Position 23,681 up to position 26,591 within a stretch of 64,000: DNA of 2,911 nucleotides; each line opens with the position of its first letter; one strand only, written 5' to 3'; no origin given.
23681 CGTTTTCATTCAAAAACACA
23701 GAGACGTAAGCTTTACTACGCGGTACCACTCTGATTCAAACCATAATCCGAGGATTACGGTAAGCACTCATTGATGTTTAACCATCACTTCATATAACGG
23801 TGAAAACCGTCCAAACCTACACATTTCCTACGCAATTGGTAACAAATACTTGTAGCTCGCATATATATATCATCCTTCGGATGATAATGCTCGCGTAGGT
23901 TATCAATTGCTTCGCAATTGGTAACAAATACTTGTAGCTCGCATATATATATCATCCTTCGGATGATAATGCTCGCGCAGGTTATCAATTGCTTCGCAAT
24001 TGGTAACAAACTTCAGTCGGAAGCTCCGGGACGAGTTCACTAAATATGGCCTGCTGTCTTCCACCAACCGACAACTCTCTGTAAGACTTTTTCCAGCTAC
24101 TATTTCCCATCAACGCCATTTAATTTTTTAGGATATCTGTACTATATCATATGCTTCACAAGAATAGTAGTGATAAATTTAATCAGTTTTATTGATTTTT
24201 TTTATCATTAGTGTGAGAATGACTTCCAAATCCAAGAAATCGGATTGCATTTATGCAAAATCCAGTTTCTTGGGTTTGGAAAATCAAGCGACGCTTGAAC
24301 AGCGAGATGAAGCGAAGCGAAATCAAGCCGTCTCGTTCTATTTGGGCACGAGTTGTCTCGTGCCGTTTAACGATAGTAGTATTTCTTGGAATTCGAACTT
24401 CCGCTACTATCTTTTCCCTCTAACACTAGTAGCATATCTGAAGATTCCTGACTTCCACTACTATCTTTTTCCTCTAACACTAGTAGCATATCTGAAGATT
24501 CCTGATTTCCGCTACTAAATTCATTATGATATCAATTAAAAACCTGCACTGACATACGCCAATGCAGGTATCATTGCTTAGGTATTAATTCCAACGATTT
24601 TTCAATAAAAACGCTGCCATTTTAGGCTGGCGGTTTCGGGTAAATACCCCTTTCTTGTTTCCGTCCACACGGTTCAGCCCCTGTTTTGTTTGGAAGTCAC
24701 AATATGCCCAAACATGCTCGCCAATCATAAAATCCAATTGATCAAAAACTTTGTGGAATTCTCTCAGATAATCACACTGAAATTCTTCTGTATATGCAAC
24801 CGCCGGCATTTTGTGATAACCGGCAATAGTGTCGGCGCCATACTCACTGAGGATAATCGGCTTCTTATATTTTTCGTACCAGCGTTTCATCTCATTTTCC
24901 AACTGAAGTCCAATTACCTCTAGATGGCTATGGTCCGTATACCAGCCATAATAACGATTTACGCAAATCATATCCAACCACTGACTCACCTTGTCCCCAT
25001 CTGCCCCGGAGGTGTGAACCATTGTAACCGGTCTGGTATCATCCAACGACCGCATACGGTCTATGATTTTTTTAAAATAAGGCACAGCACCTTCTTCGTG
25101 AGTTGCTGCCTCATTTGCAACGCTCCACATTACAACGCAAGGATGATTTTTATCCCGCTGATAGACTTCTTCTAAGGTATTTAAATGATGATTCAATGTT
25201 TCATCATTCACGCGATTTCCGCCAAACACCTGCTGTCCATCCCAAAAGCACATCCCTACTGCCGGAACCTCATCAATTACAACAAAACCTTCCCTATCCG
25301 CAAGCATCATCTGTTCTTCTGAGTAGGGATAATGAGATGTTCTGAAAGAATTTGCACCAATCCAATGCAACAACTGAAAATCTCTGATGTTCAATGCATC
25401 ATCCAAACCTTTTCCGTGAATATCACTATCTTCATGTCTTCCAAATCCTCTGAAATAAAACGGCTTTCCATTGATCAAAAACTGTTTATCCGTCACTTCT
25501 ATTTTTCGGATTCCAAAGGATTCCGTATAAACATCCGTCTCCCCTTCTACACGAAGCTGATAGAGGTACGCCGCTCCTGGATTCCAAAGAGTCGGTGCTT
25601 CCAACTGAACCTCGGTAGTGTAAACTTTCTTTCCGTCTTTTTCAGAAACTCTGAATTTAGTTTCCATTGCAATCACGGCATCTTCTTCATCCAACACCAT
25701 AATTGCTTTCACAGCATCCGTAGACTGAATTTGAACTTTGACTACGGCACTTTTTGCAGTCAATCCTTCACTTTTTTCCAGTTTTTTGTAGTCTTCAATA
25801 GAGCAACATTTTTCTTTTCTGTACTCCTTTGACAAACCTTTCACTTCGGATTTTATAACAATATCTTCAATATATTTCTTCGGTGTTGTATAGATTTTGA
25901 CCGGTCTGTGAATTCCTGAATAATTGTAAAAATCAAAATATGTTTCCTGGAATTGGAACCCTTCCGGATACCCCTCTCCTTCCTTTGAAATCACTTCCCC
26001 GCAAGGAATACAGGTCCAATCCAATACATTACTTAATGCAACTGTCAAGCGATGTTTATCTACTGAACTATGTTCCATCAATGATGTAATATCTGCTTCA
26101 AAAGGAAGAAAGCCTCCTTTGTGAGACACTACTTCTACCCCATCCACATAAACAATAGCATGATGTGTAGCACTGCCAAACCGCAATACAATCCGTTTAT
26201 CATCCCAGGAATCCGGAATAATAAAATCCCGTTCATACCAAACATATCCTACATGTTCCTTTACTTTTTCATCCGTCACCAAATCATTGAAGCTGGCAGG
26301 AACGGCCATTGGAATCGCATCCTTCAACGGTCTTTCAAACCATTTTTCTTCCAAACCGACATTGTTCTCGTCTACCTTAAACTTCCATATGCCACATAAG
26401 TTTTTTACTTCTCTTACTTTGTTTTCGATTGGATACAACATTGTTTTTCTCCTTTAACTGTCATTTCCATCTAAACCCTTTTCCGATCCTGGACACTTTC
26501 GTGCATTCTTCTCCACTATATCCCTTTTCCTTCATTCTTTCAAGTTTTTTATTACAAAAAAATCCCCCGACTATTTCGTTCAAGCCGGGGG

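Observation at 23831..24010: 82-bp tandem hairpin element inserted inside the Leu T-box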

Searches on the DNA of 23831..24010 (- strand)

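Call 69: search_dna_similar(query=window:23831-24010:-, collection=plasmids, mode=distant, max_evalue=0.01, max_rows=10)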
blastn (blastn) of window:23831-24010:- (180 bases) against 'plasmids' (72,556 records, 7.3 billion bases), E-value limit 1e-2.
No match.

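Call 70: search_dna_similar(query=window:23831-24010:-, collection=phages, mode=distant, max_evalue=0.01, max_rows=10)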
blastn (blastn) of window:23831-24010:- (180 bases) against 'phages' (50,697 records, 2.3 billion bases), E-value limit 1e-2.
No match.

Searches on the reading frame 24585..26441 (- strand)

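Call 8: search_protein_families(library=ncbifam, proteins=[window:24585-26441:-])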
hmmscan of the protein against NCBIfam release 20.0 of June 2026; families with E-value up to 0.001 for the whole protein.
window:24585-26441:- (618 aa): 11 families
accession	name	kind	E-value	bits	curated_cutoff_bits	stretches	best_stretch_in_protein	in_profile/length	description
NF007538.0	PRK10150.1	equivalog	8.5e-233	774.1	544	1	1-618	1-596/607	beta-glucuronidase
NF050095.1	BetGlucuronLacZ4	equivalog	8.1e-55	186.1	950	2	170-618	143-584/666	beta-glucuronidase LacZ4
NF052611.1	beta_gal_Bga2A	equivalog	9.4e-47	159.6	999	1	170-479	194-484/1007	beta-galactosidase, LacZ type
NF041462.1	GalA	equivalog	3.3e-45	154.5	900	2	229-584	200-536/763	beta-galactosidase GalA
NF007666.0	PRK10340.1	equivalog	9.5e-41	139.6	1284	1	68-583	112-548/1030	beta-galactosidase subunit alpha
NF041100.1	betagal_LacZ_Ttogales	equivalog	2.5e-40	138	2000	1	62-494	105-486/1090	beta-galactosidase LacZ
NF041463.1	GalB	equivalog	1.7e-38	132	900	2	228-540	263-577/869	beta-galactosidase GalB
NF007074.0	PRK09525.1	subfamily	1.8e-35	122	1221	1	170-536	202-541/1027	beta-galactosidase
NF049890.1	Bet1-4galacdseBT4151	equivalog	3.5e-29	101.3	1500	2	61-473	103-475/952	exo-beta-1,4-galactosidase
NF049891.1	Bet1-4galacdseBT4156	equivalog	6e-22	77.4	1700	1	58-447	72-410/946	exo-beta-1,4-galactosidase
NF049877.1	GlucurArabfur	equivalog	1.1e-21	76.2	1800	1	9-582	366-893/1400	beta-d-glucuronidase/beta-L-arabinofuranosidase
